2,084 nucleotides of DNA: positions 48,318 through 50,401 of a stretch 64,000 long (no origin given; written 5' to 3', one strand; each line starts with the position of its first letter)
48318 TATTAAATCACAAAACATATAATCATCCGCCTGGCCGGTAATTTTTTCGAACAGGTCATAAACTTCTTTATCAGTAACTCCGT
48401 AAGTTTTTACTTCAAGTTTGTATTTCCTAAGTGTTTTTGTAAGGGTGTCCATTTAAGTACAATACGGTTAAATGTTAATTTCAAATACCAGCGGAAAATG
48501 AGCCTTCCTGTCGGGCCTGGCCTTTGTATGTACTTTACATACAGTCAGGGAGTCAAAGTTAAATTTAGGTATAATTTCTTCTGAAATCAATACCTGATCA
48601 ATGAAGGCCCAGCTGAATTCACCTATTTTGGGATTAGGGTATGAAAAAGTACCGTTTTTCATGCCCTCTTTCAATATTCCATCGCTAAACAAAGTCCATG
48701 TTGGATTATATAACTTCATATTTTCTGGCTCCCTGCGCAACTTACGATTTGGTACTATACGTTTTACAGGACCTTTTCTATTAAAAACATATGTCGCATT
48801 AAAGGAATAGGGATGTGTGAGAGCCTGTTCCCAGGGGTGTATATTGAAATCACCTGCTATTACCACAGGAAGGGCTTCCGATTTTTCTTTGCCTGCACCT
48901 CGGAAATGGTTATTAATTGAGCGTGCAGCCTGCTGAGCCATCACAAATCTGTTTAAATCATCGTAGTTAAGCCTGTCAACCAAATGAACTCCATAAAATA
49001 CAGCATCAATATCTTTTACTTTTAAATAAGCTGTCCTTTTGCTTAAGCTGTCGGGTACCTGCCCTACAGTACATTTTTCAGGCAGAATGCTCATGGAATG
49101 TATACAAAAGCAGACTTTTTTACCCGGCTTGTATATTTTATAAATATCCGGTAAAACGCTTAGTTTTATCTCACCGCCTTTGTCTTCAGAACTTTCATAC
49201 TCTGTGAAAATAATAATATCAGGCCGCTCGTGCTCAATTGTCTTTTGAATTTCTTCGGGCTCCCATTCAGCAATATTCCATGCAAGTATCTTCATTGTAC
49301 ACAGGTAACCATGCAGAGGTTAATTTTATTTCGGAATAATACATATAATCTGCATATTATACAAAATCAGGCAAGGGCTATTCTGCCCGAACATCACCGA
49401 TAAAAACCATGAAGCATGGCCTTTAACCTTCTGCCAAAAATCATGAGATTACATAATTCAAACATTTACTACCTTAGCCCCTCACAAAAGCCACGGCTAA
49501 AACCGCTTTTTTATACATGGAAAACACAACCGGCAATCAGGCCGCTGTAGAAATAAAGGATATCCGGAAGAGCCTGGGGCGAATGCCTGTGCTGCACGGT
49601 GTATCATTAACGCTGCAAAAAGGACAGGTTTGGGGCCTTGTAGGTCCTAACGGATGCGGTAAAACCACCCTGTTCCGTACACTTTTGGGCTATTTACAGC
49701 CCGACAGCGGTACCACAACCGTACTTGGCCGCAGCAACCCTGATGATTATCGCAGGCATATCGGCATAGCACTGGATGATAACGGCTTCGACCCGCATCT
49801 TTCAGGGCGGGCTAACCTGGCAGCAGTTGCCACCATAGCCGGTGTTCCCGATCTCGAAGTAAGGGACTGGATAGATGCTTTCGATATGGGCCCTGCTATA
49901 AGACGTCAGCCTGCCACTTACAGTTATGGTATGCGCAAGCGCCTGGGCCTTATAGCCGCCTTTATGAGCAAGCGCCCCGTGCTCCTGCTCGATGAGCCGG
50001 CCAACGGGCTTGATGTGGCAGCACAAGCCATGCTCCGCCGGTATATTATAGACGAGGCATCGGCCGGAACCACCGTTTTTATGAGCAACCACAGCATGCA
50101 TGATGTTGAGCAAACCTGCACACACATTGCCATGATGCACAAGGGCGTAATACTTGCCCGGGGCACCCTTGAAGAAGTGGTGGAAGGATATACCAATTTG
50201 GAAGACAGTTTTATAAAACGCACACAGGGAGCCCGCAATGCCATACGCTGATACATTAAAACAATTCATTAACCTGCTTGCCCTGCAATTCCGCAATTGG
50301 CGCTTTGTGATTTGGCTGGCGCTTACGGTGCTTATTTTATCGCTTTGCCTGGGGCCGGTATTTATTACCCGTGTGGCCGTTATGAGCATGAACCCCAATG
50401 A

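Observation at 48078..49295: Low-GC two-gene cassette: motif-complete EEP nuclease/phosphatase plus a 124-aa orphan partner, wedged upstream of rsmA-mgtE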

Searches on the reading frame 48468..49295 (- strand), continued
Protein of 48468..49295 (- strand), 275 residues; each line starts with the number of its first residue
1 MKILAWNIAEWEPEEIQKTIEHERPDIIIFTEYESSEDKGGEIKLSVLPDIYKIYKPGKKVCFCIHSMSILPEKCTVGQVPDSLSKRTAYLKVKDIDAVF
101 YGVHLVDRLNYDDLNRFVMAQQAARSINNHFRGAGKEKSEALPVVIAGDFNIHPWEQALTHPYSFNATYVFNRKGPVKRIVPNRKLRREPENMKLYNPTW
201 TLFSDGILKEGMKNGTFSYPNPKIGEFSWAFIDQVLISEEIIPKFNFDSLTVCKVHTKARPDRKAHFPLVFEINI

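Call 61: get_annotated_region(hit=H6, flank=6000)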
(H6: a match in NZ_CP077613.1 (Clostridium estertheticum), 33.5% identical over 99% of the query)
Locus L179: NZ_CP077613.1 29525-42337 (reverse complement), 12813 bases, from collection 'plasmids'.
description: Clostridium estertheticum strain CF005 plasmid pCF005-C, complete sequence
organism: Clostridium estertheticum (NCBI taxid 238834)
taxonomy: Bacteria; Bacillota; Clostridia; Eubacteriales; Clostridiaceae; Clostridium; Clostridium estertheticum
host: -; source: single colony,bovine feces; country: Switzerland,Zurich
typing (MOB-suite, as given by PLSDB): non-mobilizable
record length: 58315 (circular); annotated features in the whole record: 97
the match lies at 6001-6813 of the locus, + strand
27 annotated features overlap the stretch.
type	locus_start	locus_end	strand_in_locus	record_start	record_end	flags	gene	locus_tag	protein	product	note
CDS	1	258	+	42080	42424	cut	-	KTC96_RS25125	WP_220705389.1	YopX family protein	-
CDS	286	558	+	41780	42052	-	-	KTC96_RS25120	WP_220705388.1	hypothetical protein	-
CDS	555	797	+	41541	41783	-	-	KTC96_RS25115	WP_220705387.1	hypothetical protein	-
CDS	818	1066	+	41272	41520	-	-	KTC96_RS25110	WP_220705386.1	hypothetical protein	-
CDS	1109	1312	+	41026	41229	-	-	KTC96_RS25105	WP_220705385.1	hypothetical protein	-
CDS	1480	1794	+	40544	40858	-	-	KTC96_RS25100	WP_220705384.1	hypothetical protein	-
CDS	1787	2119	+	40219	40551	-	-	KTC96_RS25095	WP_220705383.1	hypothetical protein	-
CDS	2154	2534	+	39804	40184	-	-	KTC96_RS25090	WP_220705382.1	hypothetical protein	-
CDS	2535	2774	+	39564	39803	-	-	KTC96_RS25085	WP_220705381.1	hypothetical protein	-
CDS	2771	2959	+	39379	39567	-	-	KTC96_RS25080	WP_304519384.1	hypothetical protein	-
CDS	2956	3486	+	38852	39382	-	-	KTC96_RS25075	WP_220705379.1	hypothetical protein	-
CDS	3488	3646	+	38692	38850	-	-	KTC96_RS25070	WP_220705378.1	hypothetical protein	-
CDS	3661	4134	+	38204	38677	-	-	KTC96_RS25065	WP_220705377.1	helix-turn-helix transcriptional regulator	-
CDS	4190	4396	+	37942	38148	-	-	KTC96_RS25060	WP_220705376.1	hypothetical protein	-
CDS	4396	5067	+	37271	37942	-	-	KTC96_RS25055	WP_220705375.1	hypothetical protein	-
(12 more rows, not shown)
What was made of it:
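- Just upstream of terminase in a Clostridium phage-plasmid (call 61).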

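Call 77: search_protein_families(library=padloc, alignment_id=A4, max_evalue=0.00001)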
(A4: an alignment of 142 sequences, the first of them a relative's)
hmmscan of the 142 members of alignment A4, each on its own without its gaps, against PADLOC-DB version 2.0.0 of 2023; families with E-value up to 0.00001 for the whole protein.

A. member 1, L083:2740-3429:+ (229 aa): 0 families

B. families by the number of members that match (of 142 scanned): 72 families (the first 25 are shown)
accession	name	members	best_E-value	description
PDLC04140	mad8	3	1.3e-19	mads_8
PDLC02806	SspH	2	3.5e-29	SspH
PDLC02804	SspH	2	2.1e-28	SspH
PDLC03800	RTasDnaG-like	2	2.1e-17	DRT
PDLC01055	HerA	2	1.2e-13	Type III coevolved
PDLC04105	HerA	1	3.6e-126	-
PDLC02188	HerA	1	1.7e-83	-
PDLC04098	HerA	1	9.4e-82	-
PDLC04102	HerA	1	5.2e-73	-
PDLC04088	SIR2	1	6.3e-72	-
PDLC04104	HerA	1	1.9e-64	-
PDLC04106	HerA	1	2.9e-61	-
PDLC02185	HerA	1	1.8e-53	-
PDLC04100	HerA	1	4.5e-52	-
PDLC04103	HerA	1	1.6e-36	-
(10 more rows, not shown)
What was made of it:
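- Closest known: Known anti-phage defence systems. Same: Gene-pair architecture with a predicted nuclease effector, prophage or plasmid carriage, and occasional neighbours such as SIR2-HerA, SspH and a DRT reverse transcriptase (call 77).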

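Call 78: search_protein_families(library=pfam, alignment_id=A4, max_evalue=0.00001)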
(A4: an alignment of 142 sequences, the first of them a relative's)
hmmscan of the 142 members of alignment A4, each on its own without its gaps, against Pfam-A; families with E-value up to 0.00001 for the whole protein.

A. member 1, L083:2740-3429:+ (229 aa): 0 families

B. families by the number of members that match (of 142 scanned): 100 families (the first 25 are shown)
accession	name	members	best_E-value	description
PF04233.19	Phage_Mu_F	3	1.1e-16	Phage Mu protein F like protein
PF05133.19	SPP1_portal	2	8e-94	Phage portal protein, SPP1 Gp6-like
PF03837.19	RecT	2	5.8e-51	RecT family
PF00009.33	GTP_EFTU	2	2.2e-34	Elongation factor Tu GTP binding domain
PF03374.19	ANT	2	9.6e-32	Phage antirepressor protein KilAC domain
PF00589.27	Phage_integrase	2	1.1e-30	Phage integrase family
PF01580.24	FtsK_SpoIIIE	2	1.9e-26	FtsK/SpoIIIE family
PF12631.12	MnmE_helical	2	3.7e-25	MnmE helical domain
PF01926.29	MMR_HSR1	2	8.4e-25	50S ribosome-binding GTPase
PF04055.27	Radical_SAM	2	2.6e-17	Radical SAM superfamily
PF03237.21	Terminase_6N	2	5.5e-12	Terminase large subunit, T4likevirus-type, N-terminal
PF00149.33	Metallophos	2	1e-10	Calcineurin-like phosphoesterase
PF02796.21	HTH_7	2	2.3e-07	Helix-turn-helix domain of resolvase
PF00478.31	IMPDH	1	3.2e-164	IMP dehydrogenase / GMP reductase domain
PF13277.11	YmdB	1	7.5e-100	YmdB-like protein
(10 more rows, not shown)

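Call 81: search_solved_structures(query=A5, max_evalue=1, show_alignments=2)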
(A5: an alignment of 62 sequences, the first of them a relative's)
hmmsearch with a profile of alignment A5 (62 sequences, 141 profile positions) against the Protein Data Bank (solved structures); distinct sequences matched with E-value up to 1: 5.
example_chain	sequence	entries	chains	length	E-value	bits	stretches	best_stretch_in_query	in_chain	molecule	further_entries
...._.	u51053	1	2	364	0.038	16.8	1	68-122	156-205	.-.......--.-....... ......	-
8fff_A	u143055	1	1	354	0.045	16.6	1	68-122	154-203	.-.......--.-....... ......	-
2i80_A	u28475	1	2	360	0.045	16.6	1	68-122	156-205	D-alanine-D-alanine ligase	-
2i87_A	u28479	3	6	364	0.046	16.6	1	68-122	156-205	D-alanine-D-alanine ligase | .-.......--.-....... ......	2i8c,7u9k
7ood_h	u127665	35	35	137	0.94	12.3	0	15-50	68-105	50S ribosomal protein L11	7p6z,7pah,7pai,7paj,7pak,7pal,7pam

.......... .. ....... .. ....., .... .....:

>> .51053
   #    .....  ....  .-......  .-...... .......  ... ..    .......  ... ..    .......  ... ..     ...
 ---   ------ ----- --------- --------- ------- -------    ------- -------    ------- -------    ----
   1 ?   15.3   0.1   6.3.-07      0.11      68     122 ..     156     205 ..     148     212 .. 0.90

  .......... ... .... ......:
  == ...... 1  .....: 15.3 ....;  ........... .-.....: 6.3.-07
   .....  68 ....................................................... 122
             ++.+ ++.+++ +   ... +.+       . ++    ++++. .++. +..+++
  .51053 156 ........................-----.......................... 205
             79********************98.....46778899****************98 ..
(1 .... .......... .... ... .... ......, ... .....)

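Call 83: search_protein_families(library=phrogs, proteins=[L083:8830-9261:+, L084:6532-6909:+, L090:6797-7294:+, L107:6800-7354:+, L179:6829-7260:+, L177:2241-2678:+, P0155, L179:6061-6816:+, L177:1364-2257:+, L160:1884-2423:+], max_evalue=0.001)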
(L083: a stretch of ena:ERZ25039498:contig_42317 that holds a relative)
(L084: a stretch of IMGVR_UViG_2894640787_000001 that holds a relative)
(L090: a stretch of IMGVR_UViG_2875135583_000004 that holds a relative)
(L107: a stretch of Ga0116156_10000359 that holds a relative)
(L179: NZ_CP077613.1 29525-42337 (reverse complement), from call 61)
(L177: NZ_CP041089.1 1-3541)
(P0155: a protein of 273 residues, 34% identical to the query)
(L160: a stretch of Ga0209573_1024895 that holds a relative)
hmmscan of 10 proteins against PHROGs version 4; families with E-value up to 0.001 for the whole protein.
L083:8830-9261:+ (143 aa): 0 families

L084:6532-6909:+ (125 aa): 0 families

L090:6797-7294:+ (165 aa): 0 families

L107:6800-7354:+ (184 aa): 0 families

L179:6829-7260:+ (143 aa): 0 families

L177:2241-2678:+ (145 aa): 1 family
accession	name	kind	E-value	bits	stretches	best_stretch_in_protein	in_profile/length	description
phrog_10179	-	unknown function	4.7e-06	28.2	1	57-125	34-100/115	-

P0155 (273 aa): 1 family
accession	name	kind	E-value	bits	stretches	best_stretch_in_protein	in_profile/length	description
phrog_24714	-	unknown function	1.6e-08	35.4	1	103-270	133-287/294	-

L179:6061-6816:+ (251 aa): 1 family
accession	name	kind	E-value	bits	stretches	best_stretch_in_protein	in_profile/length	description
phrog_24714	-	unknown function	2.5e-07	31.5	1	31-248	75-286/294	-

L177:1364-2257:+ (297 aa): 1 family
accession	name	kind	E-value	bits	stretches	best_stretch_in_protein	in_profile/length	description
phrog_24714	-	unknown function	1.4e-23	84.8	1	4-290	6-287/294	-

L160:1884-2423:+ (179 aa): 0 families

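Call 88: get_annotated_region(hit=H4, flank=5000)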
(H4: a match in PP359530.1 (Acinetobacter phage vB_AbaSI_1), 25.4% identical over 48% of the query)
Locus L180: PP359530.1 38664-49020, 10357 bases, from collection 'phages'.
description: Acinetobacter phage vB_AbaSI_1, complete genome.
organism: Acinetobacter phage vB_AbaSI_1 (NCBI taxid 3145143)
taxonomy: Viruses
host: Acinetobacter baumannii; source: -; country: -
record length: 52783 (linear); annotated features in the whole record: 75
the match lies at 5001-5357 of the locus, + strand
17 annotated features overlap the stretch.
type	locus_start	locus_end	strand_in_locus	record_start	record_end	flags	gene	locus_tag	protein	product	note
CDS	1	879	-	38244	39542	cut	-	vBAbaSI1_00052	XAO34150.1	Y-family DNA polymerase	-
CDS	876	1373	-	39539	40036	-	-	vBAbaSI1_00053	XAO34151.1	translesion error-prone DNA polymerase V autoproteolytic subunit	-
CDS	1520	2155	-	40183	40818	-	-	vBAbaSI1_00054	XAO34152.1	SOS response-associated peptidase family protein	-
CDS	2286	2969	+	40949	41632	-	-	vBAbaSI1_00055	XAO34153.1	hypothetical protein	-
CDS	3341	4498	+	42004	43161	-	-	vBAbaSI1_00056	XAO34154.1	site-specific integrase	-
CDS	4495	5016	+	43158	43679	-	-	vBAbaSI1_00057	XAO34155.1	endonuclease/exonuclease/phosphatase family protein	-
CDS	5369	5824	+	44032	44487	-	-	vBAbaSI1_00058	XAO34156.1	hypothetical protein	-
CDS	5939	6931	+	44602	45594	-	-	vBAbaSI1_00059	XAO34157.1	hypothetical protein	-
CDS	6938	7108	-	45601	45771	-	-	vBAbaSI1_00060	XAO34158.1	hypothetical protein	-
CDS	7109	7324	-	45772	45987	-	-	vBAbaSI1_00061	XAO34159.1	hypothetical protein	-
CDS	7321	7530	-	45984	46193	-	-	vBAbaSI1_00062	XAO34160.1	hypothetical protein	-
CDS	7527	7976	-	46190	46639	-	-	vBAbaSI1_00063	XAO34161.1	hypothetical protein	-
CDS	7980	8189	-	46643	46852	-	-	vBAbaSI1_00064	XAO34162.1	hypothetical protein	-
CDS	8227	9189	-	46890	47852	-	-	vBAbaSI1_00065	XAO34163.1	hypothetical protein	-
CDS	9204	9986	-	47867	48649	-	-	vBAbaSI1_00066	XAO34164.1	hypothetical protein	-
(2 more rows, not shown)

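Call 89: list_cluster_members(proteins=[P0003, P0008, P0002, P0001])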
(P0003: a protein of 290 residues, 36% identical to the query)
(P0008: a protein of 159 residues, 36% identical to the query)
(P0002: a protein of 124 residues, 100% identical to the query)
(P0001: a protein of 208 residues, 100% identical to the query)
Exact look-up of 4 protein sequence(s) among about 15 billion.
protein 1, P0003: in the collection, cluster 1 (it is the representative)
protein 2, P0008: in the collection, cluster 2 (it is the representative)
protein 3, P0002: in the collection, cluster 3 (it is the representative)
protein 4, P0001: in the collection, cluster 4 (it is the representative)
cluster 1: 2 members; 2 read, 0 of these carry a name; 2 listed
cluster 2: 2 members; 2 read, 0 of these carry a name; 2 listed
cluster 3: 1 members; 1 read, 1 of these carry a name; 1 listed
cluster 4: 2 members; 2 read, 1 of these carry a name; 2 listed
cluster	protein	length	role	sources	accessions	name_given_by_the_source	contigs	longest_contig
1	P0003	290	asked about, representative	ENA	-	-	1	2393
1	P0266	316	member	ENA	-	-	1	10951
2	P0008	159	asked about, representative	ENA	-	-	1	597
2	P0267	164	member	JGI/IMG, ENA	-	-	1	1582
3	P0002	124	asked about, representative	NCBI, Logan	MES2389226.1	MAG: hypothetical protein V4543_14585 [Bacteroidota bacterium]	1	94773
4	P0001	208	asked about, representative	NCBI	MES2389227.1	MAG: hypothetical protein V4543_14590 [Bacteroidota bacterium]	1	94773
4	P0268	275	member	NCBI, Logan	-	-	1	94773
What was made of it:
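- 48468..49295 (-): EEP-fold (endonuclease/exonuclease/phosphatase) gene, 275 aa; predicted Mg2+-dependent phosphodiesterase/nuclease. The ATG at 49295 is the correct start; the NCBI call of 208 aa starting at M68 would remove catalytic N7 and E32. A 275-aa call exists in another source (P0268, call 89).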

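Call 90: find_encoding_contigs(protein=P0266, flank=10000, max_places=2)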
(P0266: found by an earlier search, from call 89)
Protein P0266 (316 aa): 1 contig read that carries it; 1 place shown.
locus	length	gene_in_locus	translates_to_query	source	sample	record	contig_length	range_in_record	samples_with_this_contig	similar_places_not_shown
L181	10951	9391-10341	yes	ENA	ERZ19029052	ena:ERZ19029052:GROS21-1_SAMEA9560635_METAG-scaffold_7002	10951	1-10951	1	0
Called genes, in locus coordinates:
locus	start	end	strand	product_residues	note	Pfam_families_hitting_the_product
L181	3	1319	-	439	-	?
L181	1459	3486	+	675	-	PF01541:GIY-YIG, PF27096:UvrC_M, PF22920:UvrC_RNaseH, PF08459:UvrC_RNaseH_dom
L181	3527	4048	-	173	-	PF08818:DUF1801, PF13376:OmdA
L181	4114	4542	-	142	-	PF13564:DoxX_2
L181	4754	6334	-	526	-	PF00364:Biotin_lipoyl, PF26018:BSH_RND_rel (faint), PF00364:Biotin_lipoyl, PF02817:E3_binding, PF00198:2-oxoacid_dh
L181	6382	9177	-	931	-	PF16078:2-oxogl_dehyd_N, PF00676:E1_dh, PF02779:Transket_pyr, PF16870:OxoGdeHyase_C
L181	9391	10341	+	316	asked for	-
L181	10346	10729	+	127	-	-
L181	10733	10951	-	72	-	?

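Call 91: find_encoding_contigs(protein=P0267, flank=10000, max_places=2)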
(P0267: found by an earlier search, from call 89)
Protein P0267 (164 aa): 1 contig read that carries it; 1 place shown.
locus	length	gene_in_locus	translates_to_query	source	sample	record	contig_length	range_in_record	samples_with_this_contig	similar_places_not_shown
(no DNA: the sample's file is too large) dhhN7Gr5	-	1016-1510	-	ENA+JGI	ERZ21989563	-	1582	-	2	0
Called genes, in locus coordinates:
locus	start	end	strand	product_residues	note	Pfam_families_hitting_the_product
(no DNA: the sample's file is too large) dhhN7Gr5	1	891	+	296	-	?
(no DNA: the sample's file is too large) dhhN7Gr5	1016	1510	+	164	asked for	PF03372:Exo_endo_phos (weak)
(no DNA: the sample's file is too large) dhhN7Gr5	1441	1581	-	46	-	?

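Call 108: fold_search(model_id=the predicted structure, library=viral)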
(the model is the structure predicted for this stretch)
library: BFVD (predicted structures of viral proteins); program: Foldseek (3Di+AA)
matches with E <= 10: 473; with E <= 0.001: 70
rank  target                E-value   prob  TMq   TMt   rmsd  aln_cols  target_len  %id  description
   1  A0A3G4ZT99            1.9e-10  1.00  0.55  0.63   5.8       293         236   16  Endonuclease/exonuclease/phosphatase domain-containing protein [Edafosvirus sp.]
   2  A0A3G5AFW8            9.9e-10  1.00  0.50  0.19   5.9       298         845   15  Endonuclease/exonuclease/phosphatase family [Hyperionvirus sp.]
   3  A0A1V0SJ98            2.2e-09  1.00  0.51  0.27   8.1       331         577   11  Endonuclease/exonuclease/phosphatase family protein [Klosneuvirus KNV1]
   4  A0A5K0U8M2            6.5e-09  1.00  0.46  0.17  14.9       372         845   13  Exodeoxyribonuclease III [Yasminevirus sp. GU-2018]
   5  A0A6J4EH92            6.9e-09  1.00  0.55  0.57   7.9       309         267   16  (no name in the UniProt tables at hand)
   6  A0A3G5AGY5            1.0e-08  1.00  0.55  0.46   7.9       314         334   14  Class II apurinic/apyrimidinic(AP)-endonuclease [Solumvirus sp.]
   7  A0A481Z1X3            2.6e-08  1.00  0.54  0.41   7.7       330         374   15  Endonuclease/exonuclease/phosphatase family protein [Mimivirus LCMiAC02]
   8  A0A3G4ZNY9            3.0e-08  1.00  0.56  0.53   8.3       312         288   17  Metal-dependent hydrolase, endonuclease/exonuclease/phosphatase family [Terrestrivirus sp.]
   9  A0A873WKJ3            3.4e-08  1.00  0.55  0.57   8.6       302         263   14  (no name in the UniProt tables at hand)
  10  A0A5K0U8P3            6.2e-08  1.00  0.61  0.55   5.4       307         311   14  Endonuclease/exonuclease/phosphatase family protein [Yasminevirus sp. GU-2018]
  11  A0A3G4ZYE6            7.9e-08  1.00  0.54  0.58   6.3       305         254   17  Endonuclease/exonuclease/phosphatase family protein [Edafosvirus sp.]
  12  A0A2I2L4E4            8.3e-08  1.00  0.53  0.39  10.2       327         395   12  Endonuclease [Orpheovirus IHUMI-LCC2]
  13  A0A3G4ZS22            1.4e-07  1.00  0.45  0.16   9.2       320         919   16  Nuclease [Terrestrivirus sp.]
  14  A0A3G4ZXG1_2          1.8e-07  1.00  0.57  0.19   6.1       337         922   12  Endonuclease/exonuclease/phosphatase family protein [Faunusvirus sp.]
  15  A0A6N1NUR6            2.5e-07  1.00  0.53  0.53   8.1       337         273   14  Putative endonuclease/exonuclease/phosphatase [Tupanvirus soda lake]
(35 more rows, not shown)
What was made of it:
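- On EEP superfamily (Pfam PF03372 Exo_endo_phos): The BFVD matches are also mostly annotated as EEP proteins (call 108).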

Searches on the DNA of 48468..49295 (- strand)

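Call 86: search_dna_similar(query=L176:1224-2527:+, collection=ecoli_genomes, mode=near, max_rows=20, rows=spread)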
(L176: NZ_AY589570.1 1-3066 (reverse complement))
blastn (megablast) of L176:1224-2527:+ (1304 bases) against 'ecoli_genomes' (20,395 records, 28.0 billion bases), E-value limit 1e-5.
No match.

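Call 87: search_dna_similar(query=L177:1364-2678:+, collection=ecoli_genomes, mode=distant, max_rows=15)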
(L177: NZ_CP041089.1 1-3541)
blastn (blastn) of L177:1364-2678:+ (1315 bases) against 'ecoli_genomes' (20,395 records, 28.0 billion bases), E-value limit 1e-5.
No match.
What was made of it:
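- Tried and rejected: E. coli complete genomes hold no copy of the plasmid-type pair (calls 86, 87).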

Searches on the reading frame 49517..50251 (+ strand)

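Call 84: search_protein_families(library=pfam, proteins=[window:49517-50251:+], max_evalue=0.0001)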
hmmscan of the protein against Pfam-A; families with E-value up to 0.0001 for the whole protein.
window:49517-50251:+ (244 aa): 2 families
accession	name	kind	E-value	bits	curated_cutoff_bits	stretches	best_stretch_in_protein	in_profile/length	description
PF00005.33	ABC_tran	-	2.1e-28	100.1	25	1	26-163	1-137/137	ABC transporter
PF13304.12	AAA_21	-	1.5e-14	55.2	27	1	130-194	233-300/304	AAA domain, putative AbiEii toxin, Type IV TA system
